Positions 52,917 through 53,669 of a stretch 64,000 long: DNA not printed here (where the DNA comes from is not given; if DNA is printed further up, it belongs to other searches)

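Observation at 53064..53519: Protein with two tandem Lsr2-type DNA-binding domains and no oligomerisation domain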

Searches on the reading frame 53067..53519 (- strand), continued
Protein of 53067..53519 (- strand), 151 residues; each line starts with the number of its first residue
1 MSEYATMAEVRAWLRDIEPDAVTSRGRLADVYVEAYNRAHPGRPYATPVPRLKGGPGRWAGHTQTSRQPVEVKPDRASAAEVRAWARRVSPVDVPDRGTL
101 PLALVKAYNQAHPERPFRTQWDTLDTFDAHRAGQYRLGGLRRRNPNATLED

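Call 40: predict_structure(alignment_id=A3)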
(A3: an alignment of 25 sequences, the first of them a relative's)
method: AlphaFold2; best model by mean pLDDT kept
length: 151 residues; sequences in the alignment: 25
mean_pLDDT: 76.9   pTM: 0.39
mean pLDDT of the five models: 76.9, 76.5, 75.2, 73.5, 70.9
residues with pLDDT >= 90: 66; 70-90: 27; 50-70: 41; < 50: 17
segments of 3 or more residues with pLDDT < 50: 57-73
pLDDT, mean of each block of 10 residues (from residue 1): 90 95 86 95 87 52 45 69 94 89 92 86 59 56 60 68
secondary structure, 60 per line:
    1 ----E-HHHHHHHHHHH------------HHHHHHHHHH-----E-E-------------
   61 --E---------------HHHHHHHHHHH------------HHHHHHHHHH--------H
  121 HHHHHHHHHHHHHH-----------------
elements in order: H7-17 H30-39 H79-89 H102-111 H120-134

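Call 42: fold_search(model_id=the predicted structure, library=pdb)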
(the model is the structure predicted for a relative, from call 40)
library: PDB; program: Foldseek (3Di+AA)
matches with E <= 10: 8; with E <= 0.001: 0
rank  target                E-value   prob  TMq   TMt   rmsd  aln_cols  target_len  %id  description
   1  2kng_MODEL_1_A        2.9e+00  0.60  0.20  0.51   1.2        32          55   41  Solution structure of C-domain of Lsr2 (released 2010-03-16)
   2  9n6v_SA               6.8e+00  0.03  0.14  0.07  11.5        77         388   13  SSU processome maturation and disassembly, State A (released 2025-11-05)
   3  6zqa_CD               6.8e+00  0.03  0.14  0.07  12.9        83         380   10  Cryo-EM structure of the 90S pre-ribosome from Saccharomyces cerevisiae, state A (Poly-Ala) (released 2020-09-23)
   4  9g33_CD               6.8e+00  0.03  0.14  0.07  13.5        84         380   11  Stalled 90S - Utp23-Krr1-deltaC3 (released 2025-06-18)
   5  8i9x_CS               6.8e+00  0.01  0.13  0.08  27.8       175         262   11  Cryo-EM structure of a Chaetomium thermophilum pre-60S ribosomal subunit - Ytm1-1 (released 2023-05-17)
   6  9a07_A                8.3e+00  0.03  0.18  0.28  16.1        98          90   15  Integrative Modeling of a Sin3/HDAC Complex Sub-structure (released 2020-03-11)
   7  8qyv_S                8.9e+00  0.01  0.16  0.12  21.4       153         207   11  SWR1-hexasome complex (released 2024-10-02)
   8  7ksc_A                9.5e+00  0.02  0.12  0.17   7.5        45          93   20  Crystal structure of Pun g 1.0101 (released 2021-01-20)

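Call 46: find_related_loci(query=P0001, collection=viral_contigs, flank=10000)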
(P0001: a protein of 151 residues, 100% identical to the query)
Query P0001 (151 aa) in viral_contigs; peptide patterns used: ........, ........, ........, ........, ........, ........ (x = any residue, [..] = any of these).
34 stretches matched a pattern; 2 encode a relative of the query (tblastn E <= 1e-3); 2 distinct loci.
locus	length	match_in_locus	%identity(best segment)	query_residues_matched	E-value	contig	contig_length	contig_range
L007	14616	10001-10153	42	65-114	4e-6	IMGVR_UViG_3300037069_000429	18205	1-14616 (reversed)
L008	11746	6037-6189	42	65-114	4e-6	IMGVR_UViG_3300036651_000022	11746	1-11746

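Call 48: search_dna_similar(query=P0038, collection=phages, mode=protein, max_rows=20, max_evalue=0.01)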
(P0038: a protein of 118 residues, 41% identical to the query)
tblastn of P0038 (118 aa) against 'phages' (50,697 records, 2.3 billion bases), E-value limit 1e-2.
No match.

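Call 49: search_dna_similar(query=P0011, collection=phages, mode=protein, max_rows=25, max_evalue=0.001)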
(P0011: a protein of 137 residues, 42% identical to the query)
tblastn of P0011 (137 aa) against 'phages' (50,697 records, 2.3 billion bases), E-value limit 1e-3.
Records with a match: 9; places in all: 9; records where one place covers at least 80% of the query: 0.
Best place of each record, by identity: 60-80% 1; <60% 8.
By first word of the organism name: Streptomyces 5; Mycobacterium 3; Bacteriophage 1.
By host as written in the record: Streptomyces sanglieri UNT16F27A 4; Mycobacterium smegmatis mc2 155 3; - 2.
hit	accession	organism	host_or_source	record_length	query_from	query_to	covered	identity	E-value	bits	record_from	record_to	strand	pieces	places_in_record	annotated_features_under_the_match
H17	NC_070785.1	Streptomyces phage Wakanda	Streptomyces sanglieri UNT16F27A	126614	68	122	40%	42.9%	8e-6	49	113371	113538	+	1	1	233: Lsr2-like DNA bridging protein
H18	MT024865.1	Streptomyces phage Wakanda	Streptomyces sanglieri UNT16F27A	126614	68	122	40%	42.9%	8e-6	49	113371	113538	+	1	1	233: Lsr2-like DNA bridging protein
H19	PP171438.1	Streptomyces phage Ankus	soil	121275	68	122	40%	42.9%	7e-4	44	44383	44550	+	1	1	record has no annotation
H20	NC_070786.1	Streptomyces phage Muntaha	Streptomyces sanglieri UNT16F27A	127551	69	122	39%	41.8%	1e-4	46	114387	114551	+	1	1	237: Lsr2-like DNA bridging protein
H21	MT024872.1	Streptomyces phage Muntaha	Streptomyces sanglieri UNT16F27A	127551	69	122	39%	41.8%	1e-4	46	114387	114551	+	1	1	237: Lsr2-like DNA bridging protein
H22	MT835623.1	Bacteriophage sp.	human fecal samples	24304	97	125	21%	69.0%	2e-4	45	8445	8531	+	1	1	record has no annotation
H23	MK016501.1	Mycobacterium phage Nebkiss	Mycobacterium smegmatis mc2 155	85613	99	129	23%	54.8%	1e-3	43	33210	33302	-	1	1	43: Lsr2-like DNA bridging protein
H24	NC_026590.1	Mycobacterium phage Gaia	Mycobacterium smegmatis mc2 155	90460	99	129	23%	54.8%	1e-3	43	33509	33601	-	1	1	43: nucloid associated Lsr2-like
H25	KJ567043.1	Mycobacterium phage Gaia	Mycobacterium smegmatis mc2 155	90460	99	129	23%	54.8%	1e-3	43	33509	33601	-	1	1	43: Lsr2-like protein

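Call 50: get_annotated_region(hit=H17, flank=1500)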
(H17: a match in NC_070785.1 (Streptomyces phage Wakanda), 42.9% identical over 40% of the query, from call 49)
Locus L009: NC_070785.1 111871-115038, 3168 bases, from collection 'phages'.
description: Streptomyces phage Wakanda, complete genome.
organism: Streptomyces phage Wakanda (NCBI taxid 2713267)
taxonomy: Viruses; Duplodnaviria; Heunggongvirae; Uroviricota; Caudoviricetes; Stanwilliamsviridae; Loccivirinae; Wakandavirus; Wakandavirus wakanda
host: Streptomyces sanglieri UNT16F27A; source: soil; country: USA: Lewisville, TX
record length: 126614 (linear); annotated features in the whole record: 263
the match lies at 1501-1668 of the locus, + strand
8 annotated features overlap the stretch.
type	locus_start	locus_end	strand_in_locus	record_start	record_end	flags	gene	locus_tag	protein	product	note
CDS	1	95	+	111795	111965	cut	229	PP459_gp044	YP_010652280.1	hypothetical protein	-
CDS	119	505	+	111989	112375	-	230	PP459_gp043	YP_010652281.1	hypothetical protein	-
CDS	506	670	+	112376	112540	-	231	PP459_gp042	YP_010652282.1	hypothetical protein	-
CDS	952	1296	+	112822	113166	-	232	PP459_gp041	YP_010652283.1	hypothetical protein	-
CDS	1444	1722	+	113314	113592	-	233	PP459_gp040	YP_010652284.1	Lsr2-like DNA bridging protein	-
CDS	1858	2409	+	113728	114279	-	234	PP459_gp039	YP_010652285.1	Lsr2-like DNA bridging protein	-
CDS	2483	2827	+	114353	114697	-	235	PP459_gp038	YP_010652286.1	hypothetical protein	-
CDS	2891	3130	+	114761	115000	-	236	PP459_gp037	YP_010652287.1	hypothetical protein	-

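Call 53: search_protein_families(library=pfam, proteins=[L009:1444-1719:+, L009:1858-2406:+, P0015, P0017, P0031, P0038, P0023, P0020], max_evalue=0.01)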
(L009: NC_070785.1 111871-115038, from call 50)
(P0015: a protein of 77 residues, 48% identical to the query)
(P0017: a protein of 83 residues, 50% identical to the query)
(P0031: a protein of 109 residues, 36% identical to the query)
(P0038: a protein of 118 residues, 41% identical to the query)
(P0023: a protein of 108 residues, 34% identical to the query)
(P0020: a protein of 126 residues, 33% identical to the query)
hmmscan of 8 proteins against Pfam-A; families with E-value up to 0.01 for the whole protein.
L009:1444-1719:+ (92 aa): 1 family
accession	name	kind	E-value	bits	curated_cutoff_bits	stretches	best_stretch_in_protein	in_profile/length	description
PF23359.1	Lsr2_DNA-bd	-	5.6e-13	48.4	26.9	1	14-44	3-33/37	Lsr2 DNA-binding domain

L009:1858-2406:+ (183 aa): 1 family
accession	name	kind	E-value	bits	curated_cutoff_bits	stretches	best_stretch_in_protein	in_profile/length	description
PF23359.1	Lsr2_DNA-bd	-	2.1e-07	30.6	26.9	1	67-98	4-34/37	Lsr2 DNA-binding domain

P0015 (77 aa): 1 family
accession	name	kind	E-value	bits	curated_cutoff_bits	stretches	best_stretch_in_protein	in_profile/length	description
PF23359.1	Lsr2_DNA-bd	-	4.5e-08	32.8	26.9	1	5-35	7-37/37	Lsr2 DNA-binding domain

P0017 (83 aa): 0 families

P0031 (109 aa): 1 family
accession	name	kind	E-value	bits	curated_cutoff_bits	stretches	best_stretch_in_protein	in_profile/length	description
PF23359.1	Lsr2_DNA-bd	-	1.9e-18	65.9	26.9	2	76-105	7-36/37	Lsr2 DNA-binding domain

P0038 (118 aa): 1 family
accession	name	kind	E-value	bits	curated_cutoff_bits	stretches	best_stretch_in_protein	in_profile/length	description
PF23359.1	Lsr2_DNA-bd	-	7.8e-16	57.6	26.9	2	85-114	7-36/37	Lsr2 DNA-binding domain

P0023 (108 aa): 2 families
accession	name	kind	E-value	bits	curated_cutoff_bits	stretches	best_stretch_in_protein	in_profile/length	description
PF23359.1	Lsr2_DNA-bd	-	2.1e-15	56.2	26.9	2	11-42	5-36/37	Lsr2 DNA-binding domain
PF22797.1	SlpA_D2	-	0.001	20.1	24.5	0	6-60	45-99/102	SlpA domain II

P0020 (126 aa): 2 families
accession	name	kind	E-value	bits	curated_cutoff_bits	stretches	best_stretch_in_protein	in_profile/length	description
PF23359.1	Lsr2_DNA-bd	-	3.1e-21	74.9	26.9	2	88-122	3-37/37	Lsr2 DNA-binding domain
PF18016.8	SAM_3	-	0.0096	16.3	22.6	0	88-104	9-25/65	SAM domain (Sterile alpha motif)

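Call 71: find_encoding_contigs(protein=P0015, flank=6000, max_places=2)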
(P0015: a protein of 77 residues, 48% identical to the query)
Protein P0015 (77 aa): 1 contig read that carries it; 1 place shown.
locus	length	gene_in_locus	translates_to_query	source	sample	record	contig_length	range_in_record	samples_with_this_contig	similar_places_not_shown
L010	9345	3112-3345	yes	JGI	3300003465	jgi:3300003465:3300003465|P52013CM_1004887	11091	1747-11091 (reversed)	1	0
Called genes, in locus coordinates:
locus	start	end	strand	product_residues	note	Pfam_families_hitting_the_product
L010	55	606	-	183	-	PF13455:MUG113 (weak)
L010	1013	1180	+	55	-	-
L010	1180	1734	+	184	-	PF09414:RNA_ligase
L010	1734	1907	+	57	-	-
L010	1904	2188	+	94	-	-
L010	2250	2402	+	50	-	-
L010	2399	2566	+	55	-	-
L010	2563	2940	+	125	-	-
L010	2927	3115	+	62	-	-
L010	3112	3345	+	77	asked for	PF23359:Lsr2_DNA-bd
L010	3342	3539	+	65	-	-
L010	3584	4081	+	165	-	PF13392:HNH_3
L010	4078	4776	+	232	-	PF01476:LysM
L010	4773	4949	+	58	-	-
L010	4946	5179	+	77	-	-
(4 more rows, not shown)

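Call 80: find_related_loci(query=P0001, collection=genome_contigs, flank=5000)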
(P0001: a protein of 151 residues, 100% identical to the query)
Query P0001 (151 aa) in genome_contigs; peptide patterns used: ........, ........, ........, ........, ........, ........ (x = any residue, [..] = any of these).
578 stretches matched a pattern; 2 encode a relative of the query (tblastn E <= 1e-3); 2 distinct loci.
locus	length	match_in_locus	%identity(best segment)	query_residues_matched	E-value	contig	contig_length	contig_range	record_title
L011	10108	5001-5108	49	76-112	1e-6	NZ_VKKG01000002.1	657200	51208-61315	Tessaracoccus rhinocerotis strain YIM 101269 2013217_contig_2, whole genome shotgun sequence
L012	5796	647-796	55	6-113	2e-6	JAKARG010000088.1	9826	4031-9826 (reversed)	MAG: Actinomycetes bacterium isolate YF3.bin43 NODE_5518_length_9826_cov_1.811424, whole genome shotgun sequence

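Call 84: search_dna_similar(query=P0020, collection=phages, mode=protein, max_rows=30, max_evalue=0.01)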
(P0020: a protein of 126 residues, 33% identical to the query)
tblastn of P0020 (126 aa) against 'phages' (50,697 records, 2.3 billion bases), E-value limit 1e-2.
Records with a match: 67; places in all: 100; records where one place covers at least 80% of the query: 0.
Best place of each record, by identity: <60% 67.
By first word of the organism name: Streptomyces 36; Gordonia 21; Mycobacterium 9; Bacteriophage 1.
By host as written in the record: Gordonia terrae 3612 18; Streptomyces griseus ATCC 10137 16; Mycobacterium smegmatis mc2 155 9; Streptomyces lividans JI 1326 8; Streptomyces mirabilis NRRL B-2400 4; Streptomyces griseofuscus ATCC 23916 3; Streptomyces xanthochromogenes NRRL B-5410 2; Gordonia Terrae CAG3 2; and 4 more.
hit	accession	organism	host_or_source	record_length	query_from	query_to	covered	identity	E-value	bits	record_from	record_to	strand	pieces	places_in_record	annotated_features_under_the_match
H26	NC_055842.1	Streptomyces phage Bmoc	Streptomyces griseofuscus ATCC 23916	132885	38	119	65%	37.8%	1e-3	42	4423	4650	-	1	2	7: Lsr2-like DNA bridging protein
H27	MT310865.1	Streptomyces phage Bmoc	Streptomyces griseofuscus ATCC 23916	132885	38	119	65%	37.8%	1e-3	42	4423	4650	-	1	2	7: Lsr2-like DNA bridging protein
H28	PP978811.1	Streptomyces phage Anedea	Streptomyces mirabilis NRRL B-2400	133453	38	119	65%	36.6%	2e-3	42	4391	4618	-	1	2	7: Lsr2 DNA bridging protein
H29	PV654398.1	Streptomyces phage Riptide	Streptomyces mirabilis NRRL B-2400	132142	38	119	65%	36.6%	3e-3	42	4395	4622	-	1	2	7: Lsr2-like DNA bridging protein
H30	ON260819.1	Streptomyces phage SaltySpitoon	Streptomyces griseus ATCC 10137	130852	41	122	65%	34.9%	2e-3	42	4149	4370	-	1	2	7: Lsr2-like DNA bridging protein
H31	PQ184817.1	Streptomyces phage Jollison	Streptomyces lividans JI 1326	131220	41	122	65%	34.9%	2e-3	42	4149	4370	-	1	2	7: Lsr2-like DNA bridging protein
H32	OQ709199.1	Streptomyces phage PumpkinSpice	Streptomyces griseofuscus ATCC 23916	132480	41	122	65%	34.9%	2e-3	42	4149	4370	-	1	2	7: Lsr2-like DNA bridging protein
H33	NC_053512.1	Mycobacterium phage Kumao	Mycobacterium smegmatis mc2 155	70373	54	122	55%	37.7%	6e-3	41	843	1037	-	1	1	4: nucloid associated Lsr2-like | 3: hypothetical protein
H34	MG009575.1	Mycobacterium phage Kumao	Mycobacterium smegmatis mc2 155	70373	54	122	55%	37.7%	6e-3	41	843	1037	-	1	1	4: DNA binding protein | 3: hypothetical protein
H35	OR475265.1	Gordonia phage Culver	Gordonia terrae CAG3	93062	68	123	44%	44.4%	8e-4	43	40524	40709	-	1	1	62: Lsr2-like DNA bridging protein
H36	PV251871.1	Gordonia phage Miskis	Gordonia terrae 3612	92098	68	123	44%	42.9%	2e-3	42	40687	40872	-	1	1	58: Lsr2-like DNA bridging protein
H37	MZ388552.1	Gordonia phage Norvs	Gordonia terrae 3612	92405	68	123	44%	42.9%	2e-3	42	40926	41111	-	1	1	61: Lsr2-like DNA bridging protein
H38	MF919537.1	Gordonia phage Toniann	Gordonia terrae 3612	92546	68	123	44%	42.9%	2e-3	42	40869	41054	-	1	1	Lsr2-like DNA bridging protein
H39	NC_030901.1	Gordonia phage ClubL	Gordonia terrae 3612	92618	68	123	44%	42.9%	2e-3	42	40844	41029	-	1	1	61: nucloid associated Lsr2-like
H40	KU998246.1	Gordonia phage ClubL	Gordonia terrae 3612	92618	68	123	44%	42.9%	2e-3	42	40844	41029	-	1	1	61: Lsr2-like DNA bridging protein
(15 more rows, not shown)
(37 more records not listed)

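Call 85: get_annotated_region(hit=H26, flank=600)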
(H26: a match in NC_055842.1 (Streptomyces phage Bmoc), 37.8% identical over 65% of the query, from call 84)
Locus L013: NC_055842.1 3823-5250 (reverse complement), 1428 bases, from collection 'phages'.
description: Streptomyces phage Bmoc, complete genome.
organism: Streptomyces phage Bmoc (NCBI taxid 2725629)
taxonomy: Viruses; Duplodnaviria; Heunggongvirae; Uroviricota; Caudoviricetes; Stanwilliamsviridae; Boydwoodruffvirinae; Samistivirus; Samistivirus bmoc
host: Streptomyces griseofuscus ATCC 23916; source: soil; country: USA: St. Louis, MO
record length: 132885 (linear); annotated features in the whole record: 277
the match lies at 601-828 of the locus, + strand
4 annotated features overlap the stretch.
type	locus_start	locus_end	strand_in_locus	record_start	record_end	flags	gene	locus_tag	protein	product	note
CDS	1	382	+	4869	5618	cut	8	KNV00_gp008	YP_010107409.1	hypothetical protein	-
CDS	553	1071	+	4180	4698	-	7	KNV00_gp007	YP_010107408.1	Lsr2-like DNA bridging protein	-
CDS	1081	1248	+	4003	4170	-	6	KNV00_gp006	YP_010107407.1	hypothetical protein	-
CDS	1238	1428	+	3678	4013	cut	5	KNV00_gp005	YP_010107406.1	hypothetical protein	-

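Call 89: search_protein_families(library=ncbifam, proteins=[P0001], max_evalue=0.1)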
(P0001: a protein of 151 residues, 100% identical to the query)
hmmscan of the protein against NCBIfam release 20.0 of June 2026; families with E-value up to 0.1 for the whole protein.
P0001 (151 aa): 2 families
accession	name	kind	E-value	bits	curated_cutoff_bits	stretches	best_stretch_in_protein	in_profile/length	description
NF033075.0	AAC_6p_Steno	equivalog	0.0087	16.2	290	0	5-39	95-129/148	aminoglycoside 6'-N-acetyltransferase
NF000497.1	AAC_6p_Iak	exception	0.029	14.4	325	0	5-39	99-133/153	aminoglycoside N-acetyltransferase AAC(6')-Iak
